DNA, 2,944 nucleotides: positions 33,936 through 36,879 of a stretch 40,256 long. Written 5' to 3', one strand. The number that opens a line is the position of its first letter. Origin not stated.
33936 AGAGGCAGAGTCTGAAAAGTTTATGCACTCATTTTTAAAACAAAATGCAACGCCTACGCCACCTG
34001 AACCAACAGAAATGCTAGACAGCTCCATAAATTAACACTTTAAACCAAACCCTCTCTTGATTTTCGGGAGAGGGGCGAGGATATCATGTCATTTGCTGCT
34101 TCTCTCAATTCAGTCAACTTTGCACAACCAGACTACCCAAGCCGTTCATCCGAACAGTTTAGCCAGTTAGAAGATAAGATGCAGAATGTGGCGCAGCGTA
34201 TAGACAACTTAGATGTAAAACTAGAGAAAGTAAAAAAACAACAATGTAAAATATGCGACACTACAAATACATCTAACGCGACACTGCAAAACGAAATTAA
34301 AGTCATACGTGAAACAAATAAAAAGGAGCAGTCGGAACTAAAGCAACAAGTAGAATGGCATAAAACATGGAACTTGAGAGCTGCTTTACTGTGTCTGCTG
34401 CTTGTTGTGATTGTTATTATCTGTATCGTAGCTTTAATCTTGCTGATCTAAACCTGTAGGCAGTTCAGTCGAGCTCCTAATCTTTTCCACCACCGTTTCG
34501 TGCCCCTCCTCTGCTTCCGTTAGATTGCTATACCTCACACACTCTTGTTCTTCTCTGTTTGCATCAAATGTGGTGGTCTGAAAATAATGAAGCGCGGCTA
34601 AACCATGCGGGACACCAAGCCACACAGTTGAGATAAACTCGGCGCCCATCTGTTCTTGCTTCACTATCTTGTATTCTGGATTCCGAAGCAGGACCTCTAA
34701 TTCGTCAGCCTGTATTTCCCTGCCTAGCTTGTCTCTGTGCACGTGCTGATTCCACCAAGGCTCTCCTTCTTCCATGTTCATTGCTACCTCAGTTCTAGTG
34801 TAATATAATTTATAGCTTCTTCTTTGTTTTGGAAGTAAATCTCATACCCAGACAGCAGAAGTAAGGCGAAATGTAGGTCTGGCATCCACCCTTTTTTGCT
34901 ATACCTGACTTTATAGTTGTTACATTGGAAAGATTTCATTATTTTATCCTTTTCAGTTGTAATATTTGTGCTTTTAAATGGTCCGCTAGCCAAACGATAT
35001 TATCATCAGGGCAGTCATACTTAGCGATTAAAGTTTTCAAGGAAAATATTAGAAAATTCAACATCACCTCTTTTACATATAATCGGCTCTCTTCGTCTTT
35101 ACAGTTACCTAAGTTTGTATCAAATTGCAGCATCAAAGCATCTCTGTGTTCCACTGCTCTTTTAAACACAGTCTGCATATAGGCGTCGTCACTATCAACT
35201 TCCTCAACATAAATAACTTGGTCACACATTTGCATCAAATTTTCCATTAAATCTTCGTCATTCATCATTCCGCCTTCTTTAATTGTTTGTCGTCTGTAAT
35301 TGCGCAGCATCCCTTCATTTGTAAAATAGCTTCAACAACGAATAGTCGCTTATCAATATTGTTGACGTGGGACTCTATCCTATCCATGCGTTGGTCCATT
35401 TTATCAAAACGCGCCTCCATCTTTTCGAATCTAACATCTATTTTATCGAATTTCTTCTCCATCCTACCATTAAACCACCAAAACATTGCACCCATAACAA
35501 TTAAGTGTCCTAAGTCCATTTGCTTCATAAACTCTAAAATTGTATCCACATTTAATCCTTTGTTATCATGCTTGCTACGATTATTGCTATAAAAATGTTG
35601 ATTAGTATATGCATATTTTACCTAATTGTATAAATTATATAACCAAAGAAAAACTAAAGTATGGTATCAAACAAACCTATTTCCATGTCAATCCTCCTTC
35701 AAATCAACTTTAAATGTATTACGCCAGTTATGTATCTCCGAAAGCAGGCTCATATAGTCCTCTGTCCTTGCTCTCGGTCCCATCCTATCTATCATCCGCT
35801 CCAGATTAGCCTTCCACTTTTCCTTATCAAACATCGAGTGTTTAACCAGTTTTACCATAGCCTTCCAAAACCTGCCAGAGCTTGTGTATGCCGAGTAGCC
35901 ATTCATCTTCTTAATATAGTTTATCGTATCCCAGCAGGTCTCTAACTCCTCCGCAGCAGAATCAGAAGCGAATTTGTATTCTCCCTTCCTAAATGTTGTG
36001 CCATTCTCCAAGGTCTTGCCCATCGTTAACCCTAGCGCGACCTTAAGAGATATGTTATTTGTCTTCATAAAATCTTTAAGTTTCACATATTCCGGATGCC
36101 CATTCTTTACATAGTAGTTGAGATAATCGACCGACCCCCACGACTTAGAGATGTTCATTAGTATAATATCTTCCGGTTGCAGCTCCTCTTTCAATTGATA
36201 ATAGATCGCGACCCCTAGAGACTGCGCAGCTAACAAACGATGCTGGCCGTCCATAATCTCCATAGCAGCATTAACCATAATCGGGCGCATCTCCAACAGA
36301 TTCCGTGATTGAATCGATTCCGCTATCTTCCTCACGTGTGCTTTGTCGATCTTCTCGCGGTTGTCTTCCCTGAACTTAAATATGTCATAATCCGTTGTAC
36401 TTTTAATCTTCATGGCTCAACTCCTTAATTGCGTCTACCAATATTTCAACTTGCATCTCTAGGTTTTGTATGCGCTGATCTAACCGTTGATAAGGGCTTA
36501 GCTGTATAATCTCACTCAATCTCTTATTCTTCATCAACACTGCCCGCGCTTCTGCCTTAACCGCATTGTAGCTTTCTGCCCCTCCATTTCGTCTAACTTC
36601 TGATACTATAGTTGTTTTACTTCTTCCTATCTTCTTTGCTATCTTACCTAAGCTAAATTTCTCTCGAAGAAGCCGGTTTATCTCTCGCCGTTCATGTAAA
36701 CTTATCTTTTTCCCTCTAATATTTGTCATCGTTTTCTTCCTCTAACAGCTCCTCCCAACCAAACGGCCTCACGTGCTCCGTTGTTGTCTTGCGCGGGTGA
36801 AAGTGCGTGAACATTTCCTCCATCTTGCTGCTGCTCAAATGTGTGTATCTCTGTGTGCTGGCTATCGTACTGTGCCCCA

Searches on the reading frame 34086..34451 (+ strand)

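Call 94: search_protein_families(library=pfam, proteins=[window:34086-34451:+], max_evalue=0.001)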
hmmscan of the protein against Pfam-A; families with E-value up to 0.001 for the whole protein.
window:34086-34451:+ (121 aa): 1 family
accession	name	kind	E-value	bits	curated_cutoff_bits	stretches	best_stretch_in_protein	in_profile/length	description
PF05478.16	Prominin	-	5.6e-05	21.9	34.3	1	18-119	340-440/799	Prominin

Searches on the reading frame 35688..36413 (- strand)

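Call 57: search_protein_families(library=phrogs, proteins=[window:35688-36413:-], max_evalue=0.001)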
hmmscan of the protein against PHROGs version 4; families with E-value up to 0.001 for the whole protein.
window:35688-36413:- (241 aa): 7 families
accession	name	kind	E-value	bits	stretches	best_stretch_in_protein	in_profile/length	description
phrog_12305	-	DNA, RNA and nucleotide metabolism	9.9e-30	104.6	1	3-204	10-205/271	ParB-like partition protein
phrog_940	-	DNA, RNA and nucleotide metabolism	2.3e-08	34.7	1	12-86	14-87/388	nuclease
phrog_8071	-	DNA, RNA and nucleotide metabolism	6e-06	26.7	1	17-69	20-70/389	ParB-like partition protein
phrog_498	-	other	2e-05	24.3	1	16-96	47-132/633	DNA methyltransferase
phrog_1033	-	DNA, RNA and nucleotide metabolism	9.4e-05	23.3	1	18-66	48-99/334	ParB-like partition protein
phrog_3264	-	DNA, RNA and nucleotide metabolism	0.00011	23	1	16-87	61-134/337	ParB-like partition protein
phrog_3951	-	unknown function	0.00019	22.1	1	13-208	27-226/301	-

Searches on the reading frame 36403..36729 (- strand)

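Call 57: search_protein_families(library=phrogs, proteins=[window:36403-36729:-], max_evalue=0.001)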
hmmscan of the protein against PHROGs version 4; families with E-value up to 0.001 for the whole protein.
window:36403-36729:- (108 aa): 7 families
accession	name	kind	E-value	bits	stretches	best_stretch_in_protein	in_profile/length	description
phrog_4646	-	integration and excision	1.4e-09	38.7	1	6-102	4-114/344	transposase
phrog_20487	-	unknown function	2e-05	25.1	1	12-90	9-81/194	-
phrog_20133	-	unknown function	3.4e-05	25.4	1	24-76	29-80/97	-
phrog_11302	-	unknown function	0.00013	23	1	12-90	9-81/94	-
phrog_11420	-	DNA, RNA and nucleotide metabolism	0.00016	22.7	1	6-73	4-70/82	DNA binding protein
phrog_16311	-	unknown function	0.00061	21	1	17-58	13-54/151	-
phrog_2727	-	unknown function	0.00077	20.5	1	17-104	18-105/176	-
